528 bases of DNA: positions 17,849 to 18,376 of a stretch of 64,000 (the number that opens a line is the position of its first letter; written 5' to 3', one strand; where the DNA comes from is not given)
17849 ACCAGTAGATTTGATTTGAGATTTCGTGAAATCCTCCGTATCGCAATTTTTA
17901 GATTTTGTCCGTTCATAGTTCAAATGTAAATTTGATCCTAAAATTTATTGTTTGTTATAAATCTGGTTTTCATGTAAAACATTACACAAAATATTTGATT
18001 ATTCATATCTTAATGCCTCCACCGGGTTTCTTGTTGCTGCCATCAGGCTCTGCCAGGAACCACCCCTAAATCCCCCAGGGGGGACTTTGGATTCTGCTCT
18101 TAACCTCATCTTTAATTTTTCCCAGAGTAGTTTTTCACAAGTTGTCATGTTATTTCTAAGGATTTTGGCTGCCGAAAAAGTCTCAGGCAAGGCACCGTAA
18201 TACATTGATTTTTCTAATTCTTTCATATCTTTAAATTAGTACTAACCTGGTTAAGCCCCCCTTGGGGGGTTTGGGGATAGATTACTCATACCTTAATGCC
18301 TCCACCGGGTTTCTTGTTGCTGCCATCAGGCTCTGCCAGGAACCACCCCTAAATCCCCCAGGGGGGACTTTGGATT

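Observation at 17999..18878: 3.1 tandem copies of a 283-bp unit, each an intact identical 75-codon chimera of a DUF559-like N-terminus and the FtsX permease tail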

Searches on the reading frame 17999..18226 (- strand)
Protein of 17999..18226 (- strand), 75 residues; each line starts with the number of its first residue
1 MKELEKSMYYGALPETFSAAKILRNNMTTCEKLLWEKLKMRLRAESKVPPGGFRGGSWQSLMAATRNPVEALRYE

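Call 6: search_protein_families(library=pfam, proteins=[window:17999-18226:-], max_evalue=1)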
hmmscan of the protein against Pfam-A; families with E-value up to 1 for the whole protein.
window:17999-18226:- (75 aa): 1 family
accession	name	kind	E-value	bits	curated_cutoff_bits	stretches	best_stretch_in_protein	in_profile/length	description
PF04480.18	DUF559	-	0.035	14.4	20.6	1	18-42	5-29/109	Protein of unknown function (DUF559)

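Call 8: find_homologous_proteins(query=window:17999-18226:-, max_evalue=0.01)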
Query window:17999-18226:- (75 aa): 19 proteins with E <= 0.01 among 20 candidates.
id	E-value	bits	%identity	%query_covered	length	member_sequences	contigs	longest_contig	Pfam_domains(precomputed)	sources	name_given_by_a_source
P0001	5.5e-43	161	100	100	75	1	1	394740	-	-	-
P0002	1.3e-17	81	66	100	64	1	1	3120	-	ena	-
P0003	1.6e-15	74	94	41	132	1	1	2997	PF04480.19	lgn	-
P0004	1.9e-13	68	83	55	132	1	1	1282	PF04480.19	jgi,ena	-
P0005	3.0e-13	67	83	55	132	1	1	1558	PF04480.19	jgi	jgi:very-short-patch-repair endonuclease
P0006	3.5e-13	67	68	71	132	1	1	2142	PF04480.19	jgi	jgi:very-short-patch-repair endonuclease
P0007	8.6e-13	65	83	55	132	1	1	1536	PF04480.19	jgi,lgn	jgi:very-short-patch-repair endonuclease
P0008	1.3e-12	65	80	55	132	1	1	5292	PF04480.19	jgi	jgi:very-short-patch-repair endonuclease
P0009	2.7e-12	64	80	55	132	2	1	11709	PF04480.19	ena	-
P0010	4.4e-12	63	80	55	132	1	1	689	PF04480.19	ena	-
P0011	9.6e-12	62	84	51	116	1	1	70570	PF04480.19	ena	-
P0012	1.7e-11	61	80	55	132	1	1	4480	PF04480.19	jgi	jgi:very-short-patch-repair endonuclease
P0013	2.9e-11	61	61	71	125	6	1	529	PF04480.19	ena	-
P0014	6.0e-11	60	63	71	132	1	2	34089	PF04480.19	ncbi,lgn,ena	ncbi:MAG: endonuclease domain-containing protein [Bacteroidota bacterium]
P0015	8.3e-11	59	60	71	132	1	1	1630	PF04480.19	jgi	jgi:very-short-patch-repair endonuclease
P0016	4.4e-9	54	58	71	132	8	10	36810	PF04480.19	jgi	jgi:very-short-patch-repair endonuclease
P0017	7.0e-9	53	74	52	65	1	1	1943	-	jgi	-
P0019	3.1e-6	45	57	59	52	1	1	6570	-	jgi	-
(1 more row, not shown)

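Call 12: find_encoding_contigs(protein=P0014, flank=4000, max_places=4)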
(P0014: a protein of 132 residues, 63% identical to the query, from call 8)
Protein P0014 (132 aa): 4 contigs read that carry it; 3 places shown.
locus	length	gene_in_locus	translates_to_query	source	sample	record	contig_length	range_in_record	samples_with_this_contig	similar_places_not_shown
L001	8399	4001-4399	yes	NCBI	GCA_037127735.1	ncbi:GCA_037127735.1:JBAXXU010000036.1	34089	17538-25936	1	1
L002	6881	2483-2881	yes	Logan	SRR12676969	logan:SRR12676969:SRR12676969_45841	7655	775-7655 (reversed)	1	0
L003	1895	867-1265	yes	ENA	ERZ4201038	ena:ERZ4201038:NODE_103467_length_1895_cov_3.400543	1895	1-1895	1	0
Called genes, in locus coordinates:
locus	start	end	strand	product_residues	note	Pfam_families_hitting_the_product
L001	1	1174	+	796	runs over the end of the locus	PF12704:MacB_PCD, PF02687:FtsX, PF12704:MacB_PCD (weak), PF02687:FtsX (weak)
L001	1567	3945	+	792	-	PF12704:MacB_PCD, PF02687:FtsX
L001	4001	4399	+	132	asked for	PF04480:DUF559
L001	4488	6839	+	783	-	PF12704:MacB_PCD, PF02687:FtsX, PF12704:MacB_PCD (weak), PF02687:FtsX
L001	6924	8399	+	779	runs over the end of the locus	PF12704:MacB_PCD, PF02687:FtsX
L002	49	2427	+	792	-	PF12704:MacB_PCD, PF02687:FtsX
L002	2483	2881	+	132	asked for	PF04480:DUF559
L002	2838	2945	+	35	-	-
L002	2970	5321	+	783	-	PF12704:MacB_PCD, PF02687:FtsX, PF12704:MacB_PCD (weak), PF02687:FtsX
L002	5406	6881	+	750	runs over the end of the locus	?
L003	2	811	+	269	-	?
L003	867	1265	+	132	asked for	PF04480:DUF559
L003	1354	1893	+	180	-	?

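Call 13: find_encoding_contigs(protein=P0016, flank=4000, max_places=10)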
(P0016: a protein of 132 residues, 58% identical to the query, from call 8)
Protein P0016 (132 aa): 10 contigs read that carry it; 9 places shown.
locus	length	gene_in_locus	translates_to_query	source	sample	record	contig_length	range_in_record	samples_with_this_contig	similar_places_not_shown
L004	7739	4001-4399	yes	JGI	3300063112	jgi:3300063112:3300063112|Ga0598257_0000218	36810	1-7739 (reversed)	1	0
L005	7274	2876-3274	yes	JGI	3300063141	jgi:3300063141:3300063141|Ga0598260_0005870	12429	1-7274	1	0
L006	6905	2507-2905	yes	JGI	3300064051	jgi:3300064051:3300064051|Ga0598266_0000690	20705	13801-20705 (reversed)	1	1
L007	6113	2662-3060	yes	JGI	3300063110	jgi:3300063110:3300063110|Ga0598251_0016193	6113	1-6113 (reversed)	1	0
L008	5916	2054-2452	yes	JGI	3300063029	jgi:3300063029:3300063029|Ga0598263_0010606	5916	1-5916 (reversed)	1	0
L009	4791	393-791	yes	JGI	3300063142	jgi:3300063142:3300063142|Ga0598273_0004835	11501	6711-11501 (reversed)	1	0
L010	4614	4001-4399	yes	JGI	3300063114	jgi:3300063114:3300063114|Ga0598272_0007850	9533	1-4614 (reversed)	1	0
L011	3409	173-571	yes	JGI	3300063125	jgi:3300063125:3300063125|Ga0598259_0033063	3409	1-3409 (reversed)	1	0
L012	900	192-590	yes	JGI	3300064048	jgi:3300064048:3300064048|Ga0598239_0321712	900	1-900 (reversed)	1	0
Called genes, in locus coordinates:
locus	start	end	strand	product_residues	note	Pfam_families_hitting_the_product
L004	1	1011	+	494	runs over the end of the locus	PF16287:DUF4933, PF17170:DUF5128 (faint)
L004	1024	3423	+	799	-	PF12704:MacB_PCD, PF02687:FtsX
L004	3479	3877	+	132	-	PF04480:DUF559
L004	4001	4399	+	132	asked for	PF04480:DUF559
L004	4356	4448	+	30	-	-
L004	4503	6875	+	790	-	PF12704:MacB_PCD, PF02687:FtsX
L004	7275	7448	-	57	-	-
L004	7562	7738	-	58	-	?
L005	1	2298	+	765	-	?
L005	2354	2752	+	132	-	PF04480:DUF559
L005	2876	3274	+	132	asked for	PF04480:DUF559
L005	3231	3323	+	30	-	-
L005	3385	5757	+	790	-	PF12704:MacB_PCD, PF02687:FtsX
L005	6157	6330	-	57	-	-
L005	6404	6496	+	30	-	-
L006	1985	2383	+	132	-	PF04480:DUF559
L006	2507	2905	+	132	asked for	PF04480:DUF559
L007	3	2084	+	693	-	?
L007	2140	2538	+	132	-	PF04480:DUF559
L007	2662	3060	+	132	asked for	PF04480:DUF559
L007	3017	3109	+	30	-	-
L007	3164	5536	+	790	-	PF12704:MacB_PCD, PF02687:FtsX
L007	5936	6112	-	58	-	?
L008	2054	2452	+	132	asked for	PF04480:DUF559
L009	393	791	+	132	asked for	PF04480:DUF559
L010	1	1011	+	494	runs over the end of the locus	PF16287:DUF4933, PF17170:DUF5128 (faint)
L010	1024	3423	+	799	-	PF12704:MacB_PCD, PF02687:FtsX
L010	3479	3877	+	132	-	PF04480:DUF559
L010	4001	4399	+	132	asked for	PF04480:DUF559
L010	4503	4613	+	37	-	?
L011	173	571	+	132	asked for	PF04480:DUF559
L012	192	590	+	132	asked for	PF04480:DUF559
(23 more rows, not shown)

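Call 26: find_encoding_contigs(protein=P0003, flank=3000, max_places=3)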
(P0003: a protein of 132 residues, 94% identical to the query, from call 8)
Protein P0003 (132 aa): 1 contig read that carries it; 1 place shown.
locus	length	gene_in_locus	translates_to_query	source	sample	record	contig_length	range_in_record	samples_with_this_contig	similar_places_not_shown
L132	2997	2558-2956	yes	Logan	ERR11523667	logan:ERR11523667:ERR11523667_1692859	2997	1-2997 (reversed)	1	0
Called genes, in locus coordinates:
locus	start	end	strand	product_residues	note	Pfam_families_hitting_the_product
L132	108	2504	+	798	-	PF12704:MacB_PCD, PF02687:FtsX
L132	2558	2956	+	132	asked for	PF04480:DUF559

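Call 27: find_encoding_contigs(protein=P0002, flank=3000, max_places=3)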
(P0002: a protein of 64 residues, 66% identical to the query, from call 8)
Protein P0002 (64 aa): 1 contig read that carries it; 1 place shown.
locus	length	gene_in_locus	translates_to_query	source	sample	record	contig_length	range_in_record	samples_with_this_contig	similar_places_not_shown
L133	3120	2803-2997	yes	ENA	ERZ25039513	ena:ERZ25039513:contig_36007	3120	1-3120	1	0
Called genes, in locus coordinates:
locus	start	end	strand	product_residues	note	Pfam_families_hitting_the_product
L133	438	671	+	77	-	-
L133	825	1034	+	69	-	-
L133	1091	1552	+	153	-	PF02687:FtsX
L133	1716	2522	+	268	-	PF12704:MacB_PCD (weak)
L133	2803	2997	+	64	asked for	-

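Call 28: find_encoding_contigs(protein=P0017, flank=3000, max_places=3)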
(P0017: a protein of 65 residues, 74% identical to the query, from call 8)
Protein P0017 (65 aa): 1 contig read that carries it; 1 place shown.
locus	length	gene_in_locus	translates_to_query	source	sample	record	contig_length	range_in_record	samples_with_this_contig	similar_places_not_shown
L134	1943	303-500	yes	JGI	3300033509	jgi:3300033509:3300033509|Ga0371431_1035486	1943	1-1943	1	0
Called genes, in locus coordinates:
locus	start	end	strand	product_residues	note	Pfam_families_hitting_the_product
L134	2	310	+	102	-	?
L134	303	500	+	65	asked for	-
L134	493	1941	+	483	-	?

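Call 29: find_encoding_contigs(protein=P0019, flank=4000, max_places=3)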
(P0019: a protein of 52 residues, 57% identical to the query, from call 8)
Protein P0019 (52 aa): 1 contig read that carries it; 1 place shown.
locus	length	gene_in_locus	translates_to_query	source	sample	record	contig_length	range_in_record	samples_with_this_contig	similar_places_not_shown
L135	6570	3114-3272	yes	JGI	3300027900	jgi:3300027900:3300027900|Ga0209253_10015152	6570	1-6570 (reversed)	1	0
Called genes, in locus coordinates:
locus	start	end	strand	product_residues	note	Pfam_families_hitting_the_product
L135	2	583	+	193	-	?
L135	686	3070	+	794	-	PF12704:MacB_PCD, PF02687:FtsX, PF12704:MacB_PCD, PF02687:FtsX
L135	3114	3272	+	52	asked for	-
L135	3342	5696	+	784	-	PF12704:MacB_PCD, PF02687:FtsX (weak)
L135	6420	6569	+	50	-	?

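Call 43: search_protein_families(library=pfam, proteins=[P0003, P0014, P0016], max_evalue=0.01)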
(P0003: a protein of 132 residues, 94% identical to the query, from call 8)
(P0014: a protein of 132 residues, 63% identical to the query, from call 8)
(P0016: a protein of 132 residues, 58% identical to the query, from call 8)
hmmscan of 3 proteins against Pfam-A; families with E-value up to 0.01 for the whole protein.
P0003 (132 aa): 1 family
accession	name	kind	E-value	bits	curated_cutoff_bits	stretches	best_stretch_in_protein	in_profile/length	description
PF04480.18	DUF559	-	1.5e-31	109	20.6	1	18-121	5-108/109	Protein of unknown function (DUF559)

P0014 (132 aa): 3 families
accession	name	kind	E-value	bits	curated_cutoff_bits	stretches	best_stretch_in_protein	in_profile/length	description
PF04480.18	DUF559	-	6.3e-34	116.6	20.6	1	17-121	4-108/109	Protein of unknown function (DUF559)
PF18741.7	MTES_1575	-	7.9e-05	23.1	38.2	1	51-121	24-96/96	REase_MTES_1575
PF10881.14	DUF2726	-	0.007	16.5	24.7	1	52-118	57-124/126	Protein of unknown function (DUF2726)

P0016 (132 aa): 2 families
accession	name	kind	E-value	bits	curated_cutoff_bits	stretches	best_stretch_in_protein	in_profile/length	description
PF04480.18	DUF559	-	5.7e-33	113.5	20.6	1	19-121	6-108/109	Protein of unknown function (DUF559)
PF18741.7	MTES_1575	-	0.0013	19.2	38.2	1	51-121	24-96/96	REase_MTES_1575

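Call 44: search_protein_families(library=ncbifam, proteins=[P0003, P0014, window:17999-18226:-], max_evalue=0.01)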
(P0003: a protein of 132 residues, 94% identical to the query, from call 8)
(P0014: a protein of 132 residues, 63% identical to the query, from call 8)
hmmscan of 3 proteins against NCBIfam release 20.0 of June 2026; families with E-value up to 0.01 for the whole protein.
P0003 (132 aa): 2 families
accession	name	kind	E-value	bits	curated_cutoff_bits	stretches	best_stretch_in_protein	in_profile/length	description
NF007294.0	PRK09767.1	equivalog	2.8e-21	75.8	218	1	18-127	7-116/117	DUF559 domain-containing protein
TIGR00632.1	vsr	subfamily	0.0067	16.7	97.85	0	24-100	18-92/119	DNA mismatch endonuclease Vsr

P0014 (132 aa): 1 family
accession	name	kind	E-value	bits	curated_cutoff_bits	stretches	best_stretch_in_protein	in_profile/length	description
NF007294.0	PRK09767.1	equivalog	8.1e-24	84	218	1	18-127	7-116/117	DUF559 domain-containing protein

window:17999-18226:- (75 aa): 0 families

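Call 45: search_solved_structures(query=P0014, max_evalue=1, show_alignments=3)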
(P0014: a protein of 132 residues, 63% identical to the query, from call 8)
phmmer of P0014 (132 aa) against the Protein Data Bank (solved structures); distinct sequences matched with E-value up to 1: 3.
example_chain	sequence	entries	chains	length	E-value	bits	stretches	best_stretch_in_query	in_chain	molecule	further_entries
3hrl_A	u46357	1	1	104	4.8e-16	62.3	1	27-117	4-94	Endonuclease-Like Protein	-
1v29_B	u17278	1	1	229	0.35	14.3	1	48-114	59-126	nitrile hydratase b chain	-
2hq4_A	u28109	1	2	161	0.45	14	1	83-126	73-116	Hypothetical protein PH1570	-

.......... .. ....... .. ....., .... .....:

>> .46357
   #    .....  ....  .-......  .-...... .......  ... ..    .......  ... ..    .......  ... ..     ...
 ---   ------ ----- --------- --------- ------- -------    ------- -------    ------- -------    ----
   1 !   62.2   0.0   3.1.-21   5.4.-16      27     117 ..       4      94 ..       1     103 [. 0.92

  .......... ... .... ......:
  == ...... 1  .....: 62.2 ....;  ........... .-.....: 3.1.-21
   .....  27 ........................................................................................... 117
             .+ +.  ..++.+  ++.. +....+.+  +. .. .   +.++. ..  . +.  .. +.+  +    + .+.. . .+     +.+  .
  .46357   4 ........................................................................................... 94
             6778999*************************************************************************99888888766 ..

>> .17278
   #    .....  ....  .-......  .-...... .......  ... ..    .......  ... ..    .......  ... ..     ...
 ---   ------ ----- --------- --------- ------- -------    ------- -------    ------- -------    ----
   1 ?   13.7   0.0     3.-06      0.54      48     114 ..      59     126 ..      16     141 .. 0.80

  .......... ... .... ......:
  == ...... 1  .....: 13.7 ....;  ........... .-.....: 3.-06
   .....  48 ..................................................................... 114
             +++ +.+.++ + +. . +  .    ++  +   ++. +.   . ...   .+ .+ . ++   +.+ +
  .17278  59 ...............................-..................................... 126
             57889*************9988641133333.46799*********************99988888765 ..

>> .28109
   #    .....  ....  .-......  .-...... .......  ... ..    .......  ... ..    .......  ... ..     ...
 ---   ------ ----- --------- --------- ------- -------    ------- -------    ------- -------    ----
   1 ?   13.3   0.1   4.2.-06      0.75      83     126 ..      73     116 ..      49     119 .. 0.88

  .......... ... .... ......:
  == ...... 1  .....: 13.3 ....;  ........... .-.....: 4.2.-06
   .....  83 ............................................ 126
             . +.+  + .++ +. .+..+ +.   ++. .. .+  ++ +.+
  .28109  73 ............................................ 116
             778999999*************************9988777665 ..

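Call 47: find_related_loci(query=A1, collection=metagenome_contigs, flank=1200)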
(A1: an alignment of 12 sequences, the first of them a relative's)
Query A1 (132 aa) in metagenome_contigs; peptide patterns used: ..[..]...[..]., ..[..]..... (x = any residue, [..] = any of these).
600 stretches matched a pattern (row limit reached: there are more); 527 encode a relative of the query (tblastn E <= 1e-3); the best 80 are kept; 80 distinct loci.
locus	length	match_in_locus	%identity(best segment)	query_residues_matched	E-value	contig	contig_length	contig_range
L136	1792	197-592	82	1-132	2e-74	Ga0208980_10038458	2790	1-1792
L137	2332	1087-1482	77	1-132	2e-70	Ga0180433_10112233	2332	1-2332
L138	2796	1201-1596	73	1-132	7e-65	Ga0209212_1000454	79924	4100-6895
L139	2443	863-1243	74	1-127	2e-63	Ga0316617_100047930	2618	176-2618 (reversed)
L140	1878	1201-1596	72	1-132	1e-63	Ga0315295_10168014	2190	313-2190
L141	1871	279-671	73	1-131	1e-63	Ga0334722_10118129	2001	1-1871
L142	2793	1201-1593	69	1-131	3e-62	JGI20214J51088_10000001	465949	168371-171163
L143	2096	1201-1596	70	1-132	4e-62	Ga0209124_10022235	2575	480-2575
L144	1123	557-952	68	1-132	3e-65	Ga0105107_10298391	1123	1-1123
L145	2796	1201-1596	70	1-132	4e-61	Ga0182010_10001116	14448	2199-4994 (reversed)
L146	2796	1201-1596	67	1-132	4e-60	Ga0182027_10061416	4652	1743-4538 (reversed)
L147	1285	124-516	68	1-131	1e-62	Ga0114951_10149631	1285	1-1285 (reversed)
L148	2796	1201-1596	66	1-132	2e-59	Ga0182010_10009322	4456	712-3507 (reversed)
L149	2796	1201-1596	76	1-132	2e-59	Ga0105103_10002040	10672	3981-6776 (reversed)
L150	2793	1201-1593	66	1-131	3e-59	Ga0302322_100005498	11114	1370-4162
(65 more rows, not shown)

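Call 75: search_solved_structures(query=A1, max_evalue=10, show_alignments=0)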
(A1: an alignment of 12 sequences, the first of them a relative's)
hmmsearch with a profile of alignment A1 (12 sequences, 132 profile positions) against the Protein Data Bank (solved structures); distinct sequences matched with E-value up to 10: 4.
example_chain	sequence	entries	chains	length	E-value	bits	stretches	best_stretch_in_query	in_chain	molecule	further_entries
3hrl_A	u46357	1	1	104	3e-21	79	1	25-122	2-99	Endonuclease-Like Protein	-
1u5t_C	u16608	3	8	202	0.12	15.6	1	41-124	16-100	Hypothetical 23.6 kDa protein in YUH1-URA8 intergenic region | VPS25, YJR102C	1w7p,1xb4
6muo_M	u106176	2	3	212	0.67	13.2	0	21-70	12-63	Centromere protein N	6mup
6eqt_A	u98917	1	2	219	0.95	12.7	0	8-51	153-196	Centromere protein N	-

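Call 76: search_protein_families(library=padloc, proteins=[P0014, P0003, window:17999-18226:-], max_evalue=0.01)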
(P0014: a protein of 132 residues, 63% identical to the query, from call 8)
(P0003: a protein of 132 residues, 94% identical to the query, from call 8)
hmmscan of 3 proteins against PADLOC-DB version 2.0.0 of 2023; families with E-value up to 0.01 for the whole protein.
P0014 (132 aa): 2 families
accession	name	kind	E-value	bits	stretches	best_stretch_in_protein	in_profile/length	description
PDLC03210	mREase_II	-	3e-05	21.5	1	56-123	52-128/294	Type II methyl-directed restriction enzyme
PDLC04952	PDC-S19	-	0.0027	15.3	0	65-122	268-326/328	-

P0003 (132 aa): 1 family
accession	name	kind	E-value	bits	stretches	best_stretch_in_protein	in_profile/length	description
PDLC03210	mREase_II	-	0.0013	16.1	1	42-122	39-120/294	Type II methyl-directed restriction enzyme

window:17999-18226:- (75 aa): 0 families

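Call 77: search_protein_families(library=phrogs, proteins=[P0014, P0003, window:17999-18226:-], max_evalue=0.01)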
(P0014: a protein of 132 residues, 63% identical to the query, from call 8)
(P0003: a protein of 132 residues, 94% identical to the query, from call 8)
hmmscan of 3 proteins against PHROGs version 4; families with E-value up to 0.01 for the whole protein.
P0014 (132 aa): 4 families
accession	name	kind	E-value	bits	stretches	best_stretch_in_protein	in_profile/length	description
phrog_33220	-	unknown function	1.5e-07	30.1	1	59-125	534-599/1558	-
phrog_503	-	unknown function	4.6e-06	27.4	1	19-124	23-133/144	-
phrog_559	-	DNA, RNA and nucleotide metabolism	6.2e-06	26.3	1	38-124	320-418/607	HNH endonuclease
phrog_9529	-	unknown function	1.2e-05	26.1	1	44-125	111-198/247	-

P0003 (132 aa): 4 families
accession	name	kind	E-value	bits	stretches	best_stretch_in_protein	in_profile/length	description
phrog_33220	-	unknown function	3.2e-06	25.7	1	59-126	534-600/1558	-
phrog_503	-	unknown function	0.00019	22.2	1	52-124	56-133/144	-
phrog_559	-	DNA, RNA and nucleotide metabolism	0.00036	20.4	1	59-122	341-416/607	HNH endonuclease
phrog_9529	-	unknown function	0.00085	20.1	1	45-124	112-197/247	-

window:17999-18226:- (75 aa): 0 families

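Call 84: predict_structure(alignment_id=A2)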
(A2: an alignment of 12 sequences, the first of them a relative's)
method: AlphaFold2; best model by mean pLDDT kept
length: 132 residues; sequences in the alignment: 12
mean_pLDDT: 57.9   pTM: 0.55
mean pLDDT of the five models: 57.9, 57.5, 57.0, 53.4, 42.7
residues with pLDDT >= 90: 1; 70-90: 34; 50-70: 45; < 50: 52
segments of 3 or more residues with pLDDT < 50: 2-8, 10-12, 44-61, 78-92, 126-132
pLDDT, mean of each block of 10 residues (from residue 1): 47 55 67 73 52 42 55 55 40 59 81 81 52 28
secondary structure, 60 per line:
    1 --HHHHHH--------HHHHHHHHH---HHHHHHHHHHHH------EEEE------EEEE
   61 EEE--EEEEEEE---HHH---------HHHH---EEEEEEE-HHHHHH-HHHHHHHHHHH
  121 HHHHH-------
elements in order: H3-8 H17-25 H29-40 E47-50 E57-63 E66-72 H88-91 E95-101 H103-108 H110-125
